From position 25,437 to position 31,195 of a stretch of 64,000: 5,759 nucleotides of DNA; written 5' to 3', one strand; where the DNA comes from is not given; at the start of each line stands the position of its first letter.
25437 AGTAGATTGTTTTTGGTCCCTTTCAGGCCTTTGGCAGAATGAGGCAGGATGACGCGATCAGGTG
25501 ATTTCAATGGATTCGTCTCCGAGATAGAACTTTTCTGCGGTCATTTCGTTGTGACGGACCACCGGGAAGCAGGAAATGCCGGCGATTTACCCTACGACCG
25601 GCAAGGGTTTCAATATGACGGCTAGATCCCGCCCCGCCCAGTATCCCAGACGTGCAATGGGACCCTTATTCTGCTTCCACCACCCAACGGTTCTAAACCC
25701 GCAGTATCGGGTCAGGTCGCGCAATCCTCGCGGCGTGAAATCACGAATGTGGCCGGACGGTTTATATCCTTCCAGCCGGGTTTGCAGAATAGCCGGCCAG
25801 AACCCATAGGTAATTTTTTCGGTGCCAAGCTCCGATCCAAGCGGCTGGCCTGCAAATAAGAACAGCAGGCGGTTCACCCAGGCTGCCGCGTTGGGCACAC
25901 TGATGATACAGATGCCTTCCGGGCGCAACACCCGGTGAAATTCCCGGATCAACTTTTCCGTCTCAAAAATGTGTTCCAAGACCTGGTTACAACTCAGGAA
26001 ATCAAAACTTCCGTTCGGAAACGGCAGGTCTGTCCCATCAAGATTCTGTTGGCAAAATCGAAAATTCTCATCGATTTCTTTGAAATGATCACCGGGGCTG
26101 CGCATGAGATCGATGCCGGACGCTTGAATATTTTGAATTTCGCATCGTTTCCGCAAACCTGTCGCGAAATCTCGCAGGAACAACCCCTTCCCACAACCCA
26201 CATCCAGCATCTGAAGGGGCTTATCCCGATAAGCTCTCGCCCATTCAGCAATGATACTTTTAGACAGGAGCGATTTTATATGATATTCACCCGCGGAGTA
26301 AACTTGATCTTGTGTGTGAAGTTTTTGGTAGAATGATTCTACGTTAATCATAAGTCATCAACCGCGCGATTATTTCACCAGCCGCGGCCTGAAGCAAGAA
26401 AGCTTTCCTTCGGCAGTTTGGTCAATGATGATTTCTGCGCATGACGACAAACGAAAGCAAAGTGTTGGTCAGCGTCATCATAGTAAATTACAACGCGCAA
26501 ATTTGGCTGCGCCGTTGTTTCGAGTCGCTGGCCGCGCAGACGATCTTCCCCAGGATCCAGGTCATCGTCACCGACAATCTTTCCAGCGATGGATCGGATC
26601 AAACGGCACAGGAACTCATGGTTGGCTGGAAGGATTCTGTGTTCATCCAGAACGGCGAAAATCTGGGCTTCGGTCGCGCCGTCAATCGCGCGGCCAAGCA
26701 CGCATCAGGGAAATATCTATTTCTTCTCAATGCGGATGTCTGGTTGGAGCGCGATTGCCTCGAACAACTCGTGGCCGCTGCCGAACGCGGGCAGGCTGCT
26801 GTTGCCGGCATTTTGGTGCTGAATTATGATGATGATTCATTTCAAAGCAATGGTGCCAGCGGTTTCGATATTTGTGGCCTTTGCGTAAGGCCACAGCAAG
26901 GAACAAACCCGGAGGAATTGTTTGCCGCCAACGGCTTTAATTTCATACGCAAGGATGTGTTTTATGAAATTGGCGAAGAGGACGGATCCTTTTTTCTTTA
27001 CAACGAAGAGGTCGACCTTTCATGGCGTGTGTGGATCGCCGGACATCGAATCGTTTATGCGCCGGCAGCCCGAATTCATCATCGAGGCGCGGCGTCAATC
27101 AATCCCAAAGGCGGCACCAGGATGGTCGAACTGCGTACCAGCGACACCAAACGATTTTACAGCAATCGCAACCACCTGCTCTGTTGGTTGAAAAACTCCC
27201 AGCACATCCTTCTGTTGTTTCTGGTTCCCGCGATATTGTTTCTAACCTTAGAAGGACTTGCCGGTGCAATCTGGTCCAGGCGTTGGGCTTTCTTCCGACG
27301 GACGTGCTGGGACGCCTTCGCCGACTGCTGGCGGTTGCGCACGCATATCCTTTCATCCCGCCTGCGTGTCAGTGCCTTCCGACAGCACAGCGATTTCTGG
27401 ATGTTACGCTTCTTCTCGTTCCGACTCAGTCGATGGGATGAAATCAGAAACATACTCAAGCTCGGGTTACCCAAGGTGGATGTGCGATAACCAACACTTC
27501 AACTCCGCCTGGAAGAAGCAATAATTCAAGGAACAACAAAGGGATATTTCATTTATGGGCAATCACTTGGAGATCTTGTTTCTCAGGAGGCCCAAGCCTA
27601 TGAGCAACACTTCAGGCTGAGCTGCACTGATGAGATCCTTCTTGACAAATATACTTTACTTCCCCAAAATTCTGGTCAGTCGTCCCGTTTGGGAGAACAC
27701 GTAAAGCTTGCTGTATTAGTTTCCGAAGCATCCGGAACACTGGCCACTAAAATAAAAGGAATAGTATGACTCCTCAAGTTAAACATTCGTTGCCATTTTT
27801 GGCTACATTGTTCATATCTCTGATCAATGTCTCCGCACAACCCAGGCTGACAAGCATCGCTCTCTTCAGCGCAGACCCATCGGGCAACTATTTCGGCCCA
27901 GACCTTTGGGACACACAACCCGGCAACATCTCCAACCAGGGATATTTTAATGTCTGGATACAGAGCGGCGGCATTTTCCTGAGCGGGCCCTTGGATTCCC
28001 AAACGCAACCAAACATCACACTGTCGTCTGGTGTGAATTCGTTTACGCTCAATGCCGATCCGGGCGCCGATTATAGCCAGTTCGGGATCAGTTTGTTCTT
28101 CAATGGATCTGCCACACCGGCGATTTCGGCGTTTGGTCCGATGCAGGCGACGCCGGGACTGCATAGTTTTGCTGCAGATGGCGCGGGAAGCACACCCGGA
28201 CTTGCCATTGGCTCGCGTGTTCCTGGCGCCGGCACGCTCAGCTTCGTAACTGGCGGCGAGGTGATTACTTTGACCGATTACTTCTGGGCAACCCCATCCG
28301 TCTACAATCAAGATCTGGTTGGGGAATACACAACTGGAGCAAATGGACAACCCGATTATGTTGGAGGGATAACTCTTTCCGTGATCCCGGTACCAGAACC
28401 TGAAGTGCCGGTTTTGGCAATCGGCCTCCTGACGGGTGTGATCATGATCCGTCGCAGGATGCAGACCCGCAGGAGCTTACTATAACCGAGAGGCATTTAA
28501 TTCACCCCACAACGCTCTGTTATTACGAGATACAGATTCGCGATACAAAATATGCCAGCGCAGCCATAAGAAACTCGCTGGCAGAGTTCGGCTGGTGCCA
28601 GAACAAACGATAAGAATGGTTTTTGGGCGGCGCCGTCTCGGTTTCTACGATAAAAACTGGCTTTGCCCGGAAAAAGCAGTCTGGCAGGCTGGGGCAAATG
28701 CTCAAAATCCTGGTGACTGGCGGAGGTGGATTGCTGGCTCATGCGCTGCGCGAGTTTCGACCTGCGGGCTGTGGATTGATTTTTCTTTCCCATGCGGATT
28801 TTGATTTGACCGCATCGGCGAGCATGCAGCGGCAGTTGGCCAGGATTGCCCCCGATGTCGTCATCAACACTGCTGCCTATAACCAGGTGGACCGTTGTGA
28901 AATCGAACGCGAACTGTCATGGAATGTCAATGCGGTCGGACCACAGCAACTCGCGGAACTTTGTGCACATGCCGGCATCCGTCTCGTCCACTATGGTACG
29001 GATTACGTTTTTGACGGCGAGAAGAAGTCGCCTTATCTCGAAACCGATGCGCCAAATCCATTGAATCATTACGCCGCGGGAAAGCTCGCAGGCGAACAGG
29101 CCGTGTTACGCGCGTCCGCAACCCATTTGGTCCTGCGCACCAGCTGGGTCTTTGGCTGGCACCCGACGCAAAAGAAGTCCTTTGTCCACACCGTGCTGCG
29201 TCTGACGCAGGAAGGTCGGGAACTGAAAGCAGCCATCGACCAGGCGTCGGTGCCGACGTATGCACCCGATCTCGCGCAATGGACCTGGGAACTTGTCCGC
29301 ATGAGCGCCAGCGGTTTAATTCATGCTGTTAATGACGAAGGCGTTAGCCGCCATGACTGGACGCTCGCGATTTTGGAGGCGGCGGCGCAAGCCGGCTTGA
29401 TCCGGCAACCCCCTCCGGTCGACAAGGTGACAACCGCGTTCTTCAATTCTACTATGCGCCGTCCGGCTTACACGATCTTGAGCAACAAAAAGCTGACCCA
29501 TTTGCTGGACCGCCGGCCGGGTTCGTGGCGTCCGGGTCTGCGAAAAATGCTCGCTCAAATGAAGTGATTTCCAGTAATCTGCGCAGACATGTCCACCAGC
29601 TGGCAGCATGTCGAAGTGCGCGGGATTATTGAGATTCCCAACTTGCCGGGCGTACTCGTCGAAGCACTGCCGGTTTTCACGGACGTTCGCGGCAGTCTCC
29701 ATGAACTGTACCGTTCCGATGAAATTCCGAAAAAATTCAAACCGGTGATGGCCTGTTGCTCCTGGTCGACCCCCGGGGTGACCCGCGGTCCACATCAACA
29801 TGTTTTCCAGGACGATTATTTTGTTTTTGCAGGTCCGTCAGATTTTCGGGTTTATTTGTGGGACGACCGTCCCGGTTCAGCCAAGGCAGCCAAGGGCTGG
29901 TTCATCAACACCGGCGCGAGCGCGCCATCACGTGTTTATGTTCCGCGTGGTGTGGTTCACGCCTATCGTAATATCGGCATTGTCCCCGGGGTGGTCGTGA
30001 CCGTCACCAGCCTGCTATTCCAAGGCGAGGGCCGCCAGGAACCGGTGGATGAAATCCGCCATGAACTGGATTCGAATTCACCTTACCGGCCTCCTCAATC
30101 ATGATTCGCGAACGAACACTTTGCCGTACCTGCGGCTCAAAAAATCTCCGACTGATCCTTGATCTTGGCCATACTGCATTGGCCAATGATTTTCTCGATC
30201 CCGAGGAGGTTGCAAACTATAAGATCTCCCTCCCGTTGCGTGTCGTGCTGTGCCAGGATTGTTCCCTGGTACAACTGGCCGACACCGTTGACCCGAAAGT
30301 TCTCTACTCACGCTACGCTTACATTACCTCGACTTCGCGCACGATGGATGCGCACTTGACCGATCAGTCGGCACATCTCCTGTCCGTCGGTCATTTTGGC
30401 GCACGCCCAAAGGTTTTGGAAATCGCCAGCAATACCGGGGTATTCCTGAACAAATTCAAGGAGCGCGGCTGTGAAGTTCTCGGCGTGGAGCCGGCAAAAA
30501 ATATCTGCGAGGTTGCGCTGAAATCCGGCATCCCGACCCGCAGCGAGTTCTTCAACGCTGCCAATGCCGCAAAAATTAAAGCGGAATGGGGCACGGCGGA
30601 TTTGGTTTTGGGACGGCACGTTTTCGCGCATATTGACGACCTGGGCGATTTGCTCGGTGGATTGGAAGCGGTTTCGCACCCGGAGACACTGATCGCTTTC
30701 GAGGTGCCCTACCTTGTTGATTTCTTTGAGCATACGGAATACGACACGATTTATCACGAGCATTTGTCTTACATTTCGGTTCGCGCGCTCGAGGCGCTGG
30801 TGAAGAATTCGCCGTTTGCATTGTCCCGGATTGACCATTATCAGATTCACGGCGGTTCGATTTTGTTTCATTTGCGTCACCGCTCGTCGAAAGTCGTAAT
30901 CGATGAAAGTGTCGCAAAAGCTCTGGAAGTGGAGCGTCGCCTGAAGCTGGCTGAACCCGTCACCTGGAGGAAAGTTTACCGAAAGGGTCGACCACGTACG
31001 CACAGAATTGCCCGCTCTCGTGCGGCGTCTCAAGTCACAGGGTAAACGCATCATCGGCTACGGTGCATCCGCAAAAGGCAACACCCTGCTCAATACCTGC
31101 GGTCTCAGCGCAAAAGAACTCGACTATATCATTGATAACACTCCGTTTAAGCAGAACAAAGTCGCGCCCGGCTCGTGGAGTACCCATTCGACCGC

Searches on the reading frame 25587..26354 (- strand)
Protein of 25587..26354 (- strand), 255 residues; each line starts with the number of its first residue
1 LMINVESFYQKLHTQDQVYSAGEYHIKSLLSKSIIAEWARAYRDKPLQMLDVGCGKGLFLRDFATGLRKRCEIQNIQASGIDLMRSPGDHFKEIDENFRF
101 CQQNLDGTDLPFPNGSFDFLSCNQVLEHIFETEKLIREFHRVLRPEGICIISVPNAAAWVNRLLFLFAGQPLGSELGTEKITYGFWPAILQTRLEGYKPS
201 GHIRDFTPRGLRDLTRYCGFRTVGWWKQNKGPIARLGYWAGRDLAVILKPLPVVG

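Call 26: search_protein_families(library=pfam, proteins=[window:25587-26354:-], max_evalue=0.001)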
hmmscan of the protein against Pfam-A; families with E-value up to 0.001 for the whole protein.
window:25587-26354:- (255 aa): 9 families
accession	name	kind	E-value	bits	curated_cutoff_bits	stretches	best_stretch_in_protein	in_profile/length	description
PF08241.18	Methyltransf_11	-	2.4e-17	63.8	21.2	1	50-151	1-95/95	Methyltransferase domain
PF13489.12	Methyltransf_23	-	4.7e-17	62.7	27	1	41-222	18-161/164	Methyltransferase domain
PF13847.12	Methyltransf_31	-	4e-15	56.2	27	1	45-160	3-118/145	Methyltransferase domain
PF13649.12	Methyltransf_25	-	2e-13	51.3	27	1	50-147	2-97/97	Methyltransferase domain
PF08242.18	Methyltransf_12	-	5e-11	43.6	30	1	50-148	1-97/98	Methyltransferase domain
PF07021.18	MetW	-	1.3e-07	31.9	21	1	48-170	16-126/193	Methionine biosynthesis protein MetW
PF01209.24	Ubie_methyltran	-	2.4e-06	27.5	20.1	1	44-150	46-150/233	ubiE/COQ5 methyltransferase family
PF03141.22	Methyltransf_29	-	4.5e-05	22.7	23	1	105-157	170-223/506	Putative S-adenosyl-L-methionine-dependent methyltransferase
PF03291.22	mRNA_G-N7_MeTrfase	-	0.00053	19.6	26.6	0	32-62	46-78/315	mRNA (guanine-N(7))-methyltransferase domain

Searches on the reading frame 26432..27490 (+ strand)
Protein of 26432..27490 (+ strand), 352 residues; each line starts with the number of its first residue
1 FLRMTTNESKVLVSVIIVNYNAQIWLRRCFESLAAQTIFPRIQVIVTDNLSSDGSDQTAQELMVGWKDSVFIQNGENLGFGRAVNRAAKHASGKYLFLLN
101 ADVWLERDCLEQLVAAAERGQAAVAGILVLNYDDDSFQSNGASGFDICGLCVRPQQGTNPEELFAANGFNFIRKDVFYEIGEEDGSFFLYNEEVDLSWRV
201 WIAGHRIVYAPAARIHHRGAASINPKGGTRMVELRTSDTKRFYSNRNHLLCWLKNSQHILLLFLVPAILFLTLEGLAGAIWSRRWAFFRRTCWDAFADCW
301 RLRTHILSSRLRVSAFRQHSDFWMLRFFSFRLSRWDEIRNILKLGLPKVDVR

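Call 26: search_protein_families(library=pfam, proteins=[window:26432-27490:+], max_evalue=0.001)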
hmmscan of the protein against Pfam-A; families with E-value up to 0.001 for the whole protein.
window:26432-27490:+ (352 aa): 4 families
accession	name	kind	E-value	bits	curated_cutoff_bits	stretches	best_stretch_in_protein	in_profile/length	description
PF00535.33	Glycos_transf_2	-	6.2e-30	104.8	23.3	1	14-180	1-167/168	Glycosyl transferase family 2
PF13641.12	Glyco_tranf_2_3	-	3e-13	50.8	27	1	13-218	3-212/230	Glycosyltransferase like family 2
PF13632.12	Glyco_trans_2_3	-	5.8e-07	30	27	1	97-309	3-179/198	Glycosyl transferase family group 2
PF10111.15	Glyco_tranf_2_2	-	5.7e-05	23.2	27.3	1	31-187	17-185/276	Glycosyltransferase like family 2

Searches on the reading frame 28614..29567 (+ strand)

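Call 25: search_protein_families(library=pfam, proteins=[window:28614-29567:+], max_evalue=0.001)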
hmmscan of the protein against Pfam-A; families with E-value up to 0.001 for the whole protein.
window:28614-29567:+ (317 aa): 6 families
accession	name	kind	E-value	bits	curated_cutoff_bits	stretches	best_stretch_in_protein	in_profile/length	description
PF04321.23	RmlD_sub_bind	-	8.7e-77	258.4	27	1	31-316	2-285/287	RmlD substrate binding domain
PF01370.27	Epimerase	-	7.1e-22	78.4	20.9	1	32-205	1-200/240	NAD dependent epimerase/dehydratase family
PF16363.11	GDP_Man_Dehyd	-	4.4e-12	46.5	27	1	62-169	58-169/332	GDP-mannose 4,6 dehydratase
PF01073.25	3Beta_HSD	-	6.3e-06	25.9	22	1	64-200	53-202/280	3-beta hydroxysteroid dehydrogenase/isomerase family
PF02719.21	Polysacc_synt_2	-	2.1e-05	24.3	20.2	1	64-130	62-129/293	Polysaccharide biosynthesis protein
PF07993.18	NAD_binding_4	-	0.00045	19.9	20.1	1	80-185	89-212/258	Male sterility protein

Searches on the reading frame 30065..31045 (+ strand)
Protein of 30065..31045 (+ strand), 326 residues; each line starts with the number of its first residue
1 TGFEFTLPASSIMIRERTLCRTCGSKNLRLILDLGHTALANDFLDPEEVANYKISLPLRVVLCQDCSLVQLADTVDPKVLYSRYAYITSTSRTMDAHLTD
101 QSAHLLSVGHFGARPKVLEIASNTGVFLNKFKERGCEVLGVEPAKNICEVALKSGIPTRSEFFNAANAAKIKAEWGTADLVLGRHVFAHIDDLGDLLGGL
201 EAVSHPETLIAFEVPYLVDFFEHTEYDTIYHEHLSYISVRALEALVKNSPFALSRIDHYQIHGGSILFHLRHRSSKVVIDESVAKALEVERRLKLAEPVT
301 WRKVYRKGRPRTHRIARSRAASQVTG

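Call 25: search_protein_families(library=pfam, proteins=[window:30065-31045:+], max_evalue=0.001)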
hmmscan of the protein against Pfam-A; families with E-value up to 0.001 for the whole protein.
window:30065-31045:+ (326 aa): 5 families
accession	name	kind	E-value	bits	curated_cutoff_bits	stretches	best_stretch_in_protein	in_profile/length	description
PF08421.16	Methyltransf_13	-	1.2e-20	73.8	31.3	1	20-81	1-62/62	Putative zinc binding domain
PF13489.12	Methyltransf_23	-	2.6e-14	53.7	27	1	112-251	21-159/164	Methyltransferase domain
PF08241.18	Methyltransf_11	-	1.9e-06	28.8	21.2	1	118-209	1-92/95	Methyltransferase domain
PF08242.18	Methyltransf_12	-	1.6e-05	26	30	1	118-204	1-92/98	Methyltransferase domain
PF13649.12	Methyltransf_25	-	3.9e-05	24.7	27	1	117-197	1-86/97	Methyltransferase domain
